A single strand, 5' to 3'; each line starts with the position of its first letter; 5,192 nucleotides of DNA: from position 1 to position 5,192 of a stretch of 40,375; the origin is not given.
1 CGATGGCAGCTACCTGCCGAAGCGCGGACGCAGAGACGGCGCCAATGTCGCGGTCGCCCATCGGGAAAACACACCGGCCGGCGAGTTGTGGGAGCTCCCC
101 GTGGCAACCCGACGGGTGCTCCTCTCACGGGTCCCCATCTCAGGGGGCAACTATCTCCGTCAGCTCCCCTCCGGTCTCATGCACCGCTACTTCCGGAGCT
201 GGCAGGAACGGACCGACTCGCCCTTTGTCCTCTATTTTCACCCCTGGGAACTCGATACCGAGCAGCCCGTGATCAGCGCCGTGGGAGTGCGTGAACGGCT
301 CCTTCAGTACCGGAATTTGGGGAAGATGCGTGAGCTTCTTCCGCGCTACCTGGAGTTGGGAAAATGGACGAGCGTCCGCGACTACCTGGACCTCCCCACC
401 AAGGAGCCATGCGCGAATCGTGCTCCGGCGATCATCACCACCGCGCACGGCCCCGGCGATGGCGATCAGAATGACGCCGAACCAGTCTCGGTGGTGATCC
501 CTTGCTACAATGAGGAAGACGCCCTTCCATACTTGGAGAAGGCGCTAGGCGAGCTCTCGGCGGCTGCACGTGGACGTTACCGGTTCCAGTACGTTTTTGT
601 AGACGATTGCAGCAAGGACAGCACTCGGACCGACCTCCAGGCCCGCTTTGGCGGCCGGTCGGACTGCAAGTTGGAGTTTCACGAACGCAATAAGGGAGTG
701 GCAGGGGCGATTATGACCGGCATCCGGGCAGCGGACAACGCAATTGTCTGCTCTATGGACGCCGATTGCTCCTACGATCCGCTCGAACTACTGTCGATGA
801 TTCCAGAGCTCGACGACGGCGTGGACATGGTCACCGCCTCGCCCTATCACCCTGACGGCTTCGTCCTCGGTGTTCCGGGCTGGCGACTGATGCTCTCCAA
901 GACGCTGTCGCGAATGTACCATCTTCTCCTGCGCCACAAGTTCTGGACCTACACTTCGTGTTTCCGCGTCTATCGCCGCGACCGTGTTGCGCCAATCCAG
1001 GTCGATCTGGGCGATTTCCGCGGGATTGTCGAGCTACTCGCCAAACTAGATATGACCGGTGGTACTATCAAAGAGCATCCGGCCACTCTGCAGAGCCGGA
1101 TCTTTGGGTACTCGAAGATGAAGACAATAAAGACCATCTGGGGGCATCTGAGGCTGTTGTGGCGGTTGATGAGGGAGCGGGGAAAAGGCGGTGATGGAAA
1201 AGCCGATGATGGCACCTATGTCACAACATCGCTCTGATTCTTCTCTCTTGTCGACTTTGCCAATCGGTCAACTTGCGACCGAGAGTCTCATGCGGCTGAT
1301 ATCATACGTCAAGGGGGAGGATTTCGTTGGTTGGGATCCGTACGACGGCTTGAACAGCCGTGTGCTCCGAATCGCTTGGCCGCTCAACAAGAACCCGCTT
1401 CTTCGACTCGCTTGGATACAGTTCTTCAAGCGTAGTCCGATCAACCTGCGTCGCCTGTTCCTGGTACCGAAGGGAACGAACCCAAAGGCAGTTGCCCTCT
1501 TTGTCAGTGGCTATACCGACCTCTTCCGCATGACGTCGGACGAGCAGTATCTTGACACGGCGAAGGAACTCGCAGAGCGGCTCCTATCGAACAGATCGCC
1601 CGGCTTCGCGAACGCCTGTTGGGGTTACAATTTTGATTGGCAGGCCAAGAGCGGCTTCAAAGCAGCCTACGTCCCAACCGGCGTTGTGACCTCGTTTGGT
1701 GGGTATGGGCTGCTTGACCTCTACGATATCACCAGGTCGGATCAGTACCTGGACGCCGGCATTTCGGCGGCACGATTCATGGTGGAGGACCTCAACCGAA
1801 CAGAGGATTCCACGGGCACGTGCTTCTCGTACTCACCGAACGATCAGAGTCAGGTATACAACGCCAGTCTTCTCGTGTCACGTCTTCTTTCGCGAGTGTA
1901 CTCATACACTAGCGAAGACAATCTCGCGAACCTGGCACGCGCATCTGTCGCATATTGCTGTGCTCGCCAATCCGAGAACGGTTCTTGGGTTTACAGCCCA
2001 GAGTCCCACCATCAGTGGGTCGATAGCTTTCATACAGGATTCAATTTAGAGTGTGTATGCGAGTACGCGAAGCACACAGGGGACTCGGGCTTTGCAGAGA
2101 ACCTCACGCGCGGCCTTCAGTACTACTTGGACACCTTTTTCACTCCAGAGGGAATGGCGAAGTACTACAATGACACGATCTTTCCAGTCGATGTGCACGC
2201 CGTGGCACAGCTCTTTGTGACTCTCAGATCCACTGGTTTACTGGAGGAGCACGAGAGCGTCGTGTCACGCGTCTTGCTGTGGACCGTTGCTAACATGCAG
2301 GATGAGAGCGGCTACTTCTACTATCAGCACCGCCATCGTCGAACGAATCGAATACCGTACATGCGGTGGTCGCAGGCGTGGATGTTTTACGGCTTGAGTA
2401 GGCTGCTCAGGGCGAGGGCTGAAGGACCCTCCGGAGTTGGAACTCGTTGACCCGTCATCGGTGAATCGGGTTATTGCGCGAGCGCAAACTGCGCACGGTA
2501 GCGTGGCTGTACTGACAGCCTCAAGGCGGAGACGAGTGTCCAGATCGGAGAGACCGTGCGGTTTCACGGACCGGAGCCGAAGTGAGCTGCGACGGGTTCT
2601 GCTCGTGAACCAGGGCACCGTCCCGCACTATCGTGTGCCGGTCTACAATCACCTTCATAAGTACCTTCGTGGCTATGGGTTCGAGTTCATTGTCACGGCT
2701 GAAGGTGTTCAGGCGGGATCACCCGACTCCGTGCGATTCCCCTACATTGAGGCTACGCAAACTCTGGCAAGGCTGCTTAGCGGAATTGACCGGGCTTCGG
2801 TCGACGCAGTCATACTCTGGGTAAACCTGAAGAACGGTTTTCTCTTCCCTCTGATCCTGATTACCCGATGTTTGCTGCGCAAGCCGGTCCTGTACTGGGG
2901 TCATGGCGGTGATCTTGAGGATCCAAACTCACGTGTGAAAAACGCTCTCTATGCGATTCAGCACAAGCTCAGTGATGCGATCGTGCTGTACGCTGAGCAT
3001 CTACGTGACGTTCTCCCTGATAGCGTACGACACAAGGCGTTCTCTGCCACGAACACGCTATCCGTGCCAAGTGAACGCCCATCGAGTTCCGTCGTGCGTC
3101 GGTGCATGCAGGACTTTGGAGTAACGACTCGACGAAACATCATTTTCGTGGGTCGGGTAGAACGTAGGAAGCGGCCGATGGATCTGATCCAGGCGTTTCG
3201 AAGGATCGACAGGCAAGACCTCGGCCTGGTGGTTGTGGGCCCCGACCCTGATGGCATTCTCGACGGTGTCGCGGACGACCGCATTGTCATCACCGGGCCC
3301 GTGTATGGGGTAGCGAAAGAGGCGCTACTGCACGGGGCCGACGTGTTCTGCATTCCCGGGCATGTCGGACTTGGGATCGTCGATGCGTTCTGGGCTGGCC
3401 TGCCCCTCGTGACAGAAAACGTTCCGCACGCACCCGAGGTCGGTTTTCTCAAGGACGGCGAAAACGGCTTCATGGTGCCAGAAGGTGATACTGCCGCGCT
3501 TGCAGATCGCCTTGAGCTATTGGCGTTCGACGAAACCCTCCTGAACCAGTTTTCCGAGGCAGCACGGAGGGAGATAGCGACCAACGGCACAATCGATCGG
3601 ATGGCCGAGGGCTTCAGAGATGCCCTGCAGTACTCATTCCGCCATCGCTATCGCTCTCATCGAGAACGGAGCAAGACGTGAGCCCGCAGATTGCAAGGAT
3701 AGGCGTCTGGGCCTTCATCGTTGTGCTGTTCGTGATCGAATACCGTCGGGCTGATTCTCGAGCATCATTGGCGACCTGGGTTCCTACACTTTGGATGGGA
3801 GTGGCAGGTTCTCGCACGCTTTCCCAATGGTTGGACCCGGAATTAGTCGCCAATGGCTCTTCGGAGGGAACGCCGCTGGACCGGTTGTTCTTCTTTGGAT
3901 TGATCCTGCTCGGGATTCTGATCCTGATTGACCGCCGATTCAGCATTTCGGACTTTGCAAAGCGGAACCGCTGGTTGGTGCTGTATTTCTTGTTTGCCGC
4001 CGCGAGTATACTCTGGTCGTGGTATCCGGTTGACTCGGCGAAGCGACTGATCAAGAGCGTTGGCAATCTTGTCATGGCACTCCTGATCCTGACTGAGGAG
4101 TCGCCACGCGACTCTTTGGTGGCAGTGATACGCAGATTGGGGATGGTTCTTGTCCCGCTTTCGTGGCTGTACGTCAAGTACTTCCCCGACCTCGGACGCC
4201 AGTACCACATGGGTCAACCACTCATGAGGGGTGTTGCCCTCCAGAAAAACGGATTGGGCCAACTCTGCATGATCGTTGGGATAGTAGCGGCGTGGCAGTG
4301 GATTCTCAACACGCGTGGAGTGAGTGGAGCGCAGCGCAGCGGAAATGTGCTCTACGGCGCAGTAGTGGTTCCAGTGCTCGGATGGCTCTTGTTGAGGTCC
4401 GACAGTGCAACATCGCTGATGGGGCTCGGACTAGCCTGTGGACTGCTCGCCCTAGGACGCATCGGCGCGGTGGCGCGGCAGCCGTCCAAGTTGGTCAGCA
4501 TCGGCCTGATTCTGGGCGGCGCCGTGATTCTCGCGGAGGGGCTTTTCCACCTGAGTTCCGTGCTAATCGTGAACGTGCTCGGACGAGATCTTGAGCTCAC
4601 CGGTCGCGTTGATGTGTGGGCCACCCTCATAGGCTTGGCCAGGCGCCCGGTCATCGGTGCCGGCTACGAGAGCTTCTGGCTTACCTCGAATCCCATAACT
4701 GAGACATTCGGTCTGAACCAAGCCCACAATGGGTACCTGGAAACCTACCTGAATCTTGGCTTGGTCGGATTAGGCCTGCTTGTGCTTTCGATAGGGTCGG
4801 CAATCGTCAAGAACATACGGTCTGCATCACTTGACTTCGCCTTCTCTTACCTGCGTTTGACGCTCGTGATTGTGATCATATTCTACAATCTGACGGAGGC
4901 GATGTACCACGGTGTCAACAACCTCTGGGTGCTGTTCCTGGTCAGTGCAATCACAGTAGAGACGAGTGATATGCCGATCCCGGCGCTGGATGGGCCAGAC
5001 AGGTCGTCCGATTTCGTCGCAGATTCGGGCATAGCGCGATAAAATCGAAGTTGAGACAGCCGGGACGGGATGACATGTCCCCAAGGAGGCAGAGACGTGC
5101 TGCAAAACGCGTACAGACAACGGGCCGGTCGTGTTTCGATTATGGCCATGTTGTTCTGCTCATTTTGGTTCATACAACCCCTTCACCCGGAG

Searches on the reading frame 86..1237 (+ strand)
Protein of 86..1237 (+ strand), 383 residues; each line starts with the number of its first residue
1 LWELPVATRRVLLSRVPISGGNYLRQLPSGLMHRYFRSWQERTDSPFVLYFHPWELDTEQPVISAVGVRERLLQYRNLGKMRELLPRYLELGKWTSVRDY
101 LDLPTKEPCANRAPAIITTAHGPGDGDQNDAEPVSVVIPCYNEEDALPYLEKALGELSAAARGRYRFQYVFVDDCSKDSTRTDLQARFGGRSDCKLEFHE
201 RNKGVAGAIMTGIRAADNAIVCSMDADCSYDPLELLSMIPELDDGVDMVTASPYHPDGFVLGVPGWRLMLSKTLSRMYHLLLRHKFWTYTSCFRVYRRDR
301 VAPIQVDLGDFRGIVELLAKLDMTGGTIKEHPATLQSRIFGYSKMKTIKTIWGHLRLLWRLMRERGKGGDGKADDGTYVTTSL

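Call 6: search_protein_families(library=pfam, proteins=[window:86-1237:+], max_evalue=0.00001)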
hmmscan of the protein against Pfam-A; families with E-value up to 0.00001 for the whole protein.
window:86-1237:+ (383 aa): 3 families
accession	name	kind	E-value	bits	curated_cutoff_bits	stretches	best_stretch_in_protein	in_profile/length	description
PF00535.33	Glycos_transf_2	-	6.9e-26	91.6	23.3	1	135-299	1-162/168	Glycosyl transferase family 2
PF11959.13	DUF3473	-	8.3e-25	87.7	29.6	1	1-101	30-129/130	Domain of unknown function (DUF3473)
PF13641.12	Glyco_tranf_2_3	-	8.1e-08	33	27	1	133-253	2-123/230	Glycosyltransferase like family 2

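Call 56: search_protein_families(library=ncbifam, proteins=[window:86-1237:+], max_evalue=0.000001)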
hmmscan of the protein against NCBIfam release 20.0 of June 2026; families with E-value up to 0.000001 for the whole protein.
window:86-1237:+ (383 aa): 6 families
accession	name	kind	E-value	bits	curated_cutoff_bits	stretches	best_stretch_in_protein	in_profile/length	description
TIGR03006.1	pepcterm_polyde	equivalog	2.6e-20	72.7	276.2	1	2-99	172-269/272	XrtA system polysaccharide deacetylase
NF007986.1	PRK10714.1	equivalog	1.2e-13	50.8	529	1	130-350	4-215/316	undecaprenyl-phosphate 4-deoxy-4-formamido-L-arabinose transferase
TIGR03965.1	mycofact_glyco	equivalog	5.8e-12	45.2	280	1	130-246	72-184/467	mycofactocin biosynthesis glycosyltransferase MftF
NF047588.1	GlcsyltransPgfSStrep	equivalog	1.1e-11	44.5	500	1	134-251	3-119/308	glycosyltransferase PgfS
TIGR03937.1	PgaC_IcaA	equivalog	2.5e-11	43.2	422.3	1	128-244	41-152/407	poly-beta-1,6-N-acetyl-D-glucosamine synthase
NF041875.1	EPS_EpsD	equivalog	2.2e-10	40.5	370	1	134-282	1-144/325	exopolysaccharide biosynthesis glycosyltransferase EpsD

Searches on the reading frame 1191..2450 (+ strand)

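Call 6: search_protein_families(library=pfam, proteins=[window:1191-2450:+], max_evalue=0.00001)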
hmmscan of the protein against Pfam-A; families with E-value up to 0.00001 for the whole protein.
window:1191-2450:+ (419 aa): 1 family
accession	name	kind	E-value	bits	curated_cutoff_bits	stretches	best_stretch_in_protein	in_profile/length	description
PF07470.19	Glyco_hydro_88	-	4e-07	29.8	26.6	0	172-320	36-171/352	Glycosyl Hydrolase Family 88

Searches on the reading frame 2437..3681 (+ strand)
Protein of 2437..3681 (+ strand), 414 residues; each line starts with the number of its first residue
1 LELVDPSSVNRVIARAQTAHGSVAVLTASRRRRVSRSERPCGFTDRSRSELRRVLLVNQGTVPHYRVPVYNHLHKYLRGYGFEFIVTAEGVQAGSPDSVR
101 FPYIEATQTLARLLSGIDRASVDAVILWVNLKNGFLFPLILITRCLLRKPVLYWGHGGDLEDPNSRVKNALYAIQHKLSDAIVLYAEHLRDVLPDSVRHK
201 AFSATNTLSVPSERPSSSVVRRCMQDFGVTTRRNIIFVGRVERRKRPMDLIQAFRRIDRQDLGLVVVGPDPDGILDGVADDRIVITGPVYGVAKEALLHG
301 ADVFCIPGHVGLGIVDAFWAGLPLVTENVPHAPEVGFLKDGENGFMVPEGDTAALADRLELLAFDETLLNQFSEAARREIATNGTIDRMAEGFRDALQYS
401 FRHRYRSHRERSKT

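Call 6: search_protein_families(library=pfam, proteins=[window:2437-3681:+], max_evalue=0.00001)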
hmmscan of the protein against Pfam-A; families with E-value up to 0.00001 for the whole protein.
window:2437-3681:+ (414 aa): 2 families
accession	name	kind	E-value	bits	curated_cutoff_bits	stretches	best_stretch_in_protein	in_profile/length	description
PF13692.12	Glyco_trans_1_4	-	2.6e-20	73.5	27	1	233-362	2-139/142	Glycosyl transferases group 1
PF00534.26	Glycos_transf_1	-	3.3e-19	69.5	26.4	1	231-378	14-171/172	Glycosyl transferases group 1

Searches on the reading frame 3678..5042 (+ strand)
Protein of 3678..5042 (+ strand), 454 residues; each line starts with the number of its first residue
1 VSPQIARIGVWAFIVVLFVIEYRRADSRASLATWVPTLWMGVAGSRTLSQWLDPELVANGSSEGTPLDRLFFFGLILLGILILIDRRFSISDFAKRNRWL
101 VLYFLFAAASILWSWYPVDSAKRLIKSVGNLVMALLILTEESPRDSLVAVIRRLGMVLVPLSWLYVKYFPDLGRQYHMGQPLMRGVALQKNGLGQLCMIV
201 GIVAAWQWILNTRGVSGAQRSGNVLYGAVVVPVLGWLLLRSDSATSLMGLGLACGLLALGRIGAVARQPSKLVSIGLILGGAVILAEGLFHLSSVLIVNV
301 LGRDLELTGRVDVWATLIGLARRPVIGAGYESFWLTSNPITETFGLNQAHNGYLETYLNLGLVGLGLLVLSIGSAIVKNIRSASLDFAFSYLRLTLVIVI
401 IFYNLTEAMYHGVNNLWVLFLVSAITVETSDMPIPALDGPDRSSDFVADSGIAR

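Call 6: search_protein_families(library=pfam, proteins=[window:3678-5042:+], max_evalue=0.00001)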
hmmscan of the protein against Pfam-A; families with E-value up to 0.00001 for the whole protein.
window:3678-5042:+ (454 aa): 1 family
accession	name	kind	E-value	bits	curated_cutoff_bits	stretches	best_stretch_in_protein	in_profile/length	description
PF04932.20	Wzy_C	-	2.8e-10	40.6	31.7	1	234-368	6-148/149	O-Antigen ligase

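Call 56: search_protein_families(library=ncbifam, proteins=[window:3678-5042:+], max_evalue=0.000001)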
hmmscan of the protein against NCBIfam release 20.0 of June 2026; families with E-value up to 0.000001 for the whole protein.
window:3678-5042:+ (454 aa): 0 families
